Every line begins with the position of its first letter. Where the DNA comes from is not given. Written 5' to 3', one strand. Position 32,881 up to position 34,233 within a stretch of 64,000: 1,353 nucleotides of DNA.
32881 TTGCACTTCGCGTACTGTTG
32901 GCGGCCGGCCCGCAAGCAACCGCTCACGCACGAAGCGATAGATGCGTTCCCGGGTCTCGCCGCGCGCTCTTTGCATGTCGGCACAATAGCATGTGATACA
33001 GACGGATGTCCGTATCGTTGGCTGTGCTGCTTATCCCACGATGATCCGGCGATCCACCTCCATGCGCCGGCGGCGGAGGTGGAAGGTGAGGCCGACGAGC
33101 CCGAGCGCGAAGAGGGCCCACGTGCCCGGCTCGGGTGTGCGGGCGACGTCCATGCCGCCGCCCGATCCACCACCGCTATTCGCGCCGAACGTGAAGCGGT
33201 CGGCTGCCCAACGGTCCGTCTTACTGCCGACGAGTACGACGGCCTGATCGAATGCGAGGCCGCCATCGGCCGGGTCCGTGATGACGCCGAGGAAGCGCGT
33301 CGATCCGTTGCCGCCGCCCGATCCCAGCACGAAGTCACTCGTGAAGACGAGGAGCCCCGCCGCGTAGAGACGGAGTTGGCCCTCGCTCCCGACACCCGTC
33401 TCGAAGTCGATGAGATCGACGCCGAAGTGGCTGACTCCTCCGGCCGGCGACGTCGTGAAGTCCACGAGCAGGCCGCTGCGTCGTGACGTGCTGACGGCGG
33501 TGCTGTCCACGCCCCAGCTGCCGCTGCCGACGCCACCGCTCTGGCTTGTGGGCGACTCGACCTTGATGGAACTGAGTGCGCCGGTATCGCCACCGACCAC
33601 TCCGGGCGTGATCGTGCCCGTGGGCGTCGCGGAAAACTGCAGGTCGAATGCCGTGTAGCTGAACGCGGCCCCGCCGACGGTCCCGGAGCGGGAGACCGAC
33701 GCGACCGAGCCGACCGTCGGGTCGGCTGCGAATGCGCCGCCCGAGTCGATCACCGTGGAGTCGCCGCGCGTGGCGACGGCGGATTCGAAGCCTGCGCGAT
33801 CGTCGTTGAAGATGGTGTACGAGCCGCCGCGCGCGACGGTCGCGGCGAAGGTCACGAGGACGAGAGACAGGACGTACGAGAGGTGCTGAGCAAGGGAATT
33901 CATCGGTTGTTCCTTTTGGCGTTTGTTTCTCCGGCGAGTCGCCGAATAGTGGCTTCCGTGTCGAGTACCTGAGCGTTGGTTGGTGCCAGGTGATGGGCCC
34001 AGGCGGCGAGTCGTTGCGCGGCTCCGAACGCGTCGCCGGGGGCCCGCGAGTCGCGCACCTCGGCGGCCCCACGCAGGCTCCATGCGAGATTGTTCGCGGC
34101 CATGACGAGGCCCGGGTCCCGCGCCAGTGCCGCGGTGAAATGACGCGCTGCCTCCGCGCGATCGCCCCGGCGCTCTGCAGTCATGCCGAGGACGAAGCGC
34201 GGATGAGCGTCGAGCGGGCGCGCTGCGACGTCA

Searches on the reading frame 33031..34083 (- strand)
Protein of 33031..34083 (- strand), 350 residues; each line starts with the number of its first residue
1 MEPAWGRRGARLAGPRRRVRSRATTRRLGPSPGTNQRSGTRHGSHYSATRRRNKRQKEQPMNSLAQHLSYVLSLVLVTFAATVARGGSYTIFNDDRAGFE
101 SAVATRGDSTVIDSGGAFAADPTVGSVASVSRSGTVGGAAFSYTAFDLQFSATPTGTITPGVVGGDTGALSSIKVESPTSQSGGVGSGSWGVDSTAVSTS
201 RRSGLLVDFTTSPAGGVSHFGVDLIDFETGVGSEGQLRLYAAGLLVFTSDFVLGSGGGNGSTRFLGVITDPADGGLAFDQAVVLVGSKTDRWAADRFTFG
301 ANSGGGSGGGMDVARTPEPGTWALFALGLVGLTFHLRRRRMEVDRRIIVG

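Call 3: search_protein_families(library=pfam, proteins=[window:33031-34083:-])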
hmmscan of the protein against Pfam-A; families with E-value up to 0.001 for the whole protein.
window:33031-34083:- (350 aa): 1 family
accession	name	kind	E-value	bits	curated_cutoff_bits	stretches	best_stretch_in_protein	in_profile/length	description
PF07589.16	PEP-CTERM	-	1.3e-06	28.7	20.7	1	316-339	2-24/24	PEP-CTERM motif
